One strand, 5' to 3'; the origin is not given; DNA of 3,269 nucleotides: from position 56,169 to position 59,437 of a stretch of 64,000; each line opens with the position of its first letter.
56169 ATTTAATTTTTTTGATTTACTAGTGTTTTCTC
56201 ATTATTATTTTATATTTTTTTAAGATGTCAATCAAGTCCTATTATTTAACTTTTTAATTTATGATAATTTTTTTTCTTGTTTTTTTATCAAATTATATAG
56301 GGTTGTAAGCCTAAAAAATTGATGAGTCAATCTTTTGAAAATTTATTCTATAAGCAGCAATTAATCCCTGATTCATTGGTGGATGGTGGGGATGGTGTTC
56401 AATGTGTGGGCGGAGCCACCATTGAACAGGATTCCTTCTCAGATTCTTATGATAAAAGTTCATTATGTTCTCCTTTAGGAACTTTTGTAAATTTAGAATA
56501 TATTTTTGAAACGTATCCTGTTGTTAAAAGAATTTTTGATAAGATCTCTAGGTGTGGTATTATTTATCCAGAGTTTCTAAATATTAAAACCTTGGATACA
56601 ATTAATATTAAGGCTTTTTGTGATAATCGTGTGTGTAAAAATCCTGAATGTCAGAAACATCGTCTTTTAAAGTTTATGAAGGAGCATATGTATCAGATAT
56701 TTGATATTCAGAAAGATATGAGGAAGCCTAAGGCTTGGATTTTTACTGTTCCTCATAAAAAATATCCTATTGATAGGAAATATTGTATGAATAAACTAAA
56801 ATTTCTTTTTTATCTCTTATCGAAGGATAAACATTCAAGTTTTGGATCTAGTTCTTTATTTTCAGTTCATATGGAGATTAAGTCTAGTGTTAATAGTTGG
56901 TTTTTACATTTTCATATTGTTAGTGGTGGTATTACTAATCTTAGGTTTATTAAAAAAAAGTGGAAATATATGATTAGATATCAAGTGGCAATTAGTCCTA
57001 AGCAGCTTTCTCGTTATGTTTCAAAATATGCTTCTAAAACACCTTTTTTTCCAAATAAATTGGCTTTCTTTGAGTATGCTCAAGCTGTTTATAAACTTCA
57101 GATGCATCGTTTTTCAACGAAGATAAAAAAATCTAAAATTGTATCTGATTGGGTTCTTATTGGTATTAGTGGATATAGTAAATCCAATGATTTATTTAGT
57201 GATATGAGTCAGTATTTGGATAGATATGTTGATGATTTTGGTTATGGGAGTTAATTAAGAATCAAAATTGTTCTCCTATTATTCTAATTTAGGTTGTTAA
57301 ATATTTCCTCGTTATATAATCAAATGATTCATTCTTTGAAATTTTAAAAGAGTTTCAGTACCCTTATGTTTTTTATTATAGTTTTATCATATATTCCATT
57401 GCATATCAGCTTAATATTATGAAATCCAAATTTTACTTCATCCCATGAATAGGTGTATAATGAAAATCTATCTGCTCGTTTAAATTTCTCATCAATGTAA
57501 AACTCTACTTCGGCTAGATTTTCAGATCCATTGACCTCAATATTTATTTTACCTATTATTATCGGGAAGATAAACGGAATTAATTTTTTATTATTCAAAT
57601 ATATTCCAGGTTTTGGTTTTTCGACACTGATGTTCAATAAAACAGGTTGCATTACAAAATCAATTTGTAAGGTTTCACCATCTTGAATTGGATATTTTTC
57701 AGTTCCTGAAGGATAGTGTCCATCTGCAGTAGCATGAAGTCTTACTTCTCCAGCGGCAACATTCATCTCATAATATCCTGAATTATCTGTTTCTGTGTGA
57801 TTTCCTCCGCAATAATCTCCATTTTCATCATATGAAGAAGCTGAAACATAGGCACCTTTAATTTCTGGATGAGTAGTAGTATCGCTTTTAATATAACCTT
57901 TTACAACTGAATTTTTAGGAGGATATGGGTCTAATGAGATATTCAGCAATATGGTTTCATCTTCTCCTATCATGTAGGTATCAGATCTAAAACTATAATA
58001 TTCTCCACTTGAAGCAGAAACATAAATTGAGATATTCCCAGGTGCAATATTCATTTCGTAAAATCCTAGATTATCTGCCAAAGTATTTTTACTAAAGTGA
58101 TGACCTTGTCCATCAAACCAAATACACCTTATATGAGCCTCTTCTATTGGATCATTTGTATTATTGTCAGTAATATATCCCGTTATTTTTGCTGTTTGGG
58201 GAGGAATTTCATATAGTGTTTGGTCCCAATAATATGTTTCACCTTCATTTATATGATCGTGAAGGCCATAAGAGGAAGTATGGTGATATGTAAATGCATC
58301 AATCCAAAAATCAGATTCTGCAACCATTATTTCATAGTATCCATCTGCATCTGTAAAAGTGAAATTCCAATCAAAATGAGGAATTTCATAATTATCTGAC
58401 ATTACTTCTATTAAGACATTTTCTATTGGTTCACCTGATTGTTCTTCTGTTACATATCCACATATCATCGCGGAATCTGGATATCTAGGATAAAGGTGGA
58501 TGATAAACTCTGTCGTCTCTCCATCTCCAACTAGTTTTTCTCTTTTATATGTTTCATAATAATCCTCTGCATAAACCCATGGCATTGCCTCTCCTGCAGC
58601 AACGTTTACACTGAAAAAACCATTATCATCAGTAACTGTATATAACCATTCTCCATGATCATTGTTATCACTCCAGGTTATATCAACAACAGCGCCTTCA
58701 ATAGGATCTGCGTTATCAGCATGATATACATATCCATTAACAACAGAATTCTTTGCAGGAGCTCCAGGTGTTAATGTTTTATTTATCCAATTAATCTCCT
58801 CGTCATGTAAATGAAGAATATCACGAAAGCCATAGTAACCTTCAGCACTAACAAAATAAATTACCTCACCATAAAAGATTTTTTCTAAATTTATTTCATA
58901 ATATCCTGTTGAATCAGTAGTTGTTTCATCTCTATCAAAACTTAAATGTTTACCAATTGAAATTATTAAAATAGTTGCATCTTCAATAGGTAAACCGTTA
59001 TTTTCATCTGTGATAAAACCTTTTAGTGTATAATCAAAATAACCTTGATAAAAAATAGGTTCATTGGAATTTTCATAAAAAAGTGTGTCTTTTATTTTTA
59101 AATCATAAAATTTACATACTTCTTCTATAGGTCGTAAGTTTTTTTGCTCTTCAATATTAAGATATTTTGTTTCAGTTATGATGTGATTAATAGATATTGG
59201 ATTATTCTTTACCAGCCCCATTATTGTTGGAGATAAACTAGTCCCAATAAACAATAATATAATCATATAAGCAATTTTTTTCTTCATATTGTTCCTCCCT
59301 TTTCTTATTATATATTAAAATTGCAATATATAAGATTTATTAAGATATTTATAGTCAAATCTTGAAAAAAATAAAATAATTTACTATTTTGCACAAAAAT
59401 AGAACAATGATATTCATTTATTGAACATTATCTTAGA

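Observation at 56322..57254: phiX174 gpA-like two-tyrosine HUH Rep with a zinc finger embedded in chromosomal context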

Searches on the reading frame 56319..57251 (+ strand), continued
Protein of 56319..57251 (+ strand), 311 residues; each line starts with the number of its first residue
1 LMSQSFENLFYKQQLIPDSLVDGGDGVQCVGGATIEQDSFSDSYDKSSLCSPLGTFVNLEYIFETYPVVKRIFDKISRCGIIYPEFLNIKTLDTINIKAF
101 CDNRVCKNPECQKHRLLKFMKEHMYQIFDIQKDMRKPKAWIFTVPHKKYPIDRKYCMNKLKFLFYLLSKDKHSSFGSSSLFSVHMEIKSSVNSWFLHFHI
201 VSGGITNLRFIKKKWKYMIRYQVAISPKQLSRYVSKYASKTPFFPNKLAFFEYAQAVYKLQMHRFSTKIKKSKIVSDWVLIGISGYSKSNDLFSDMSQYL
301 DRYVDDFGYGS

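Call 86: search_protein_families(library=pfam, proteins=[L004:10837-11703:+, L005:7158-7955:+, L003:2868-3290:-], max_evalue=0.05)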
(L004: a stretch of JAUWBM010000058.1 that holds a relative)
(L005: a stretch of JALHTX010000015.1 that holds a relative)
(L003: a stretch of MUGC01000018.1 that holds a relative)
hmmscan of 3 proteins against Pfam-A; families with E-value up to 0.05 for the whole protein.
L004:10837-11703:+ (288 aa): 1 family
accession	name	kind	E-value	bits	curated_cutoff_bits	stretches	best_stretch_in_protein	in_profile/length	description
PF12811.12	BaxI_1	-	0.0086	16.1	26.2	1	87-154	129-198/233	Bax inhibitor 1 like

L005:7158-7955:+ (265 aa): 1 family
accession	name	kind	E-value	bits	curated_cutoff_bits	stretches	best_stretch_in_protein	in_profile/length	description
PF25290.1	CGLA_M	-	0.017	14.8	27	1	41-134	273-353/370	Lambda-carrageenase middle domain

L003:2868-3290:- (140 aa): 1 family
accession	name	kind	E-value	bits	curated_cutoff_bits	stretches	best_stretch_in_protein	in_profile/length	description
PF20563.3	DUF6773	-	0.049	13.9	27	0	72-133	5-66/163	Family of unknown function (DUF6773)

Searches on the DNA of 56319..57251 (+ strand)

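Call 48: search_rna_families(sources=[L008, L010, L012, L017, L018, L025, L030, L024, L037, L038, L045, L047, L049], threshold=evalue, max_evalue=1)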
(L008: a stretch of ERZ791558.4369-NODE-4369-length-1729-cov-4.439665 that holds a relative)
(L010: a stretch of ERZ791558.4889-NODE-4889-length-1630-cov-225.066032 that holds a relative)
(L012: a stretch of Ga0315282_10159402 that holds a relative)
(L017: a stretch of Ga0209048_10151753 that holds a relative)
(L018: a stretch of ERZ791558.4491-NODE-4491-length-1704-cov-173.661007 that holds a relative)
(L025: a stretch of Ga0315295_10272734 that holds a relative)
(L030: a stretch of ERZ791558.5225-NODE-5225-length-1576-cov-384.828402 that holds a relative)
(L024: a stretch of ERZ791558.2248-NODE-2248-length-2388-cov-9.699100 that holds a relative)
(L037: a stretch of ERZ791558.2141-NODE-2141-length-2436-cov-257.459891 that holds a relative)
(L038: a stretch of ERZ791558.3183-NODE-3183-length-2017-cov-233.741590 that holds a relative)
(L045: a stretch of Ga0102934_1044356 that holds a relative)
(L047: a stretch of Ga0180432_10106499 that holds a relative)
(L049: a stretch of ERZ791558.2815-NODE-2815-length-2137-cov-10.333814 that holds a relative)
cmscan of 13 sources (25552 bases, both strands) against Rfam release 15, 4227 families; matches with E-value up to 1: 1.
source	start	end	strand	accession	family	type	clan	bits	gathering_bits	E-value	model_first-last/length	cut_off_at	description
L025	519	592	+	RF01306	sR52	Gene; snRNA; snoRNA; CD-box;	-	23.4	50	0.52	1-60/60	no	Small nucleolar RNA sR52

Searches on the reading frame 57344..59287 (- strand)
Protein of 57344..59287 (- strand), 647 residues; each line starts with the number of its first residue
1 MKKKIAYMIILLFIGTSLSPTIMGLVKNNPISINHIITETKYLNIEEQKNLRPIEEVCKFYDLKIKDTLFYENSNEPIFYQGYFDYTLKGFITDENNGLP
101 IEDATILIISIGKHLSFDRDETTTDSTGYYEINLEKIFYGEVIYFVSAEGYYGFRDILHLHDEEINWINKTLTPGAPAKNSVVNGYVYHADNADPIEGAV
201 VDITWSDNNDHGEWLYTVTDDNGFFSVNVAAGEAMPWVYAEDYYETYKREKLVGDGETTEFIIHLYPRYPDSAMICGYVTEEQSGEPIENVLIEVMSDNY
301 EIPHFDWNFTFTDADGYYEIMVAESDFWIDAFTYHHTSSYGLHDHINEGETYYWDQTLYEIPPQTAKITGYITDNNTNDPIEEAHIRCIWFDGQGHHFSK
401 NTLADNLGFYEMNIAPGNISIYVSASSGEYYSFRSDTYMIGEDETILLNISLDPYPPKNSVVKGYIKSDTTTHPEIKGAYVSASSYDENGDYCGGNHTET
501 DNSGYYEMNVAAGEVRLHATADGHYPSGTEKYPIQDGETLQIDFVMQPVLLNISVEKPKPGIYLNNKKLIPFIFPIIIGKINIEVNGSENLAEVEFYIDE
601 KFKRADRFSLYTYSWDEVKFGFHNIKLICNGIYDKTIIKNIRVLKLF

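Call 97: find_encoding_contigs(protein=window:57344-59287:-, flank=5000, max_places=6)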
Protein window:57344-59287:- (647 aa): 4 contigs read that carry it; 1 place shown.
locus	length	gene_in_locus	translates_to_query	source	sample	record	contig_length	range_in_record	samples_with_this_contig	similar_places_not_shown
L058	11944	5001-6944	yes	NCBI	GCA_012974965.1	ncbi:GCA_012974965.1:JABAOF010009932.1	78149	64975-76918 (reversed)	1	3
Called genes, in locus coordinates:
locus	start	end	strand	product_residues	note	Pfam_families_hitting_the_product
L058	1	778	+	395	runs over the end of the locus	PF02771:Acyl-CoA_dh_N, PF02770:Acyl-CoA_dh_M, PF00441:Acyl-CoA_dh_1, PF08028:Acyl-CoA_dh_2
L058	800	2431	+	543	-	PF00501:AMP-binding, PF13193:AMP-binding_C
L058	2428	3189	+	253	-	PF01012:ETF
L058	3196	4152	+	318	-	PF01012:ETF, PF00766:ETF_alpha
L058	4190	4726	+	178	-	PF19620:DUF6125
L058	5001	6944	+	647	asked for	PF01060:TTR-52 (faint), PF13620:CarboxypepD_reg (weak), PF13715:CarbopepD_reg_2 (faint), PF20598:DUF6795 (faint), PF13620:CarboxypepD_reg (weak), PF25020:TTR_TEN1-4 (faint), PF13620:CarboxypepD_reg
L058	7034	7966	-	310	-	-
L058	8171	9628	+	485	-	PF11794:HpaB_N, PF03241:HpaB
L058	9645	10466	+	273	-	PF01555:N6_N4_Mtase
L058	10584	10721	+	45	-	-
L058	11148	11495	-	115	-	PF07381:EarA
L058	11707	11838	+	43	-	-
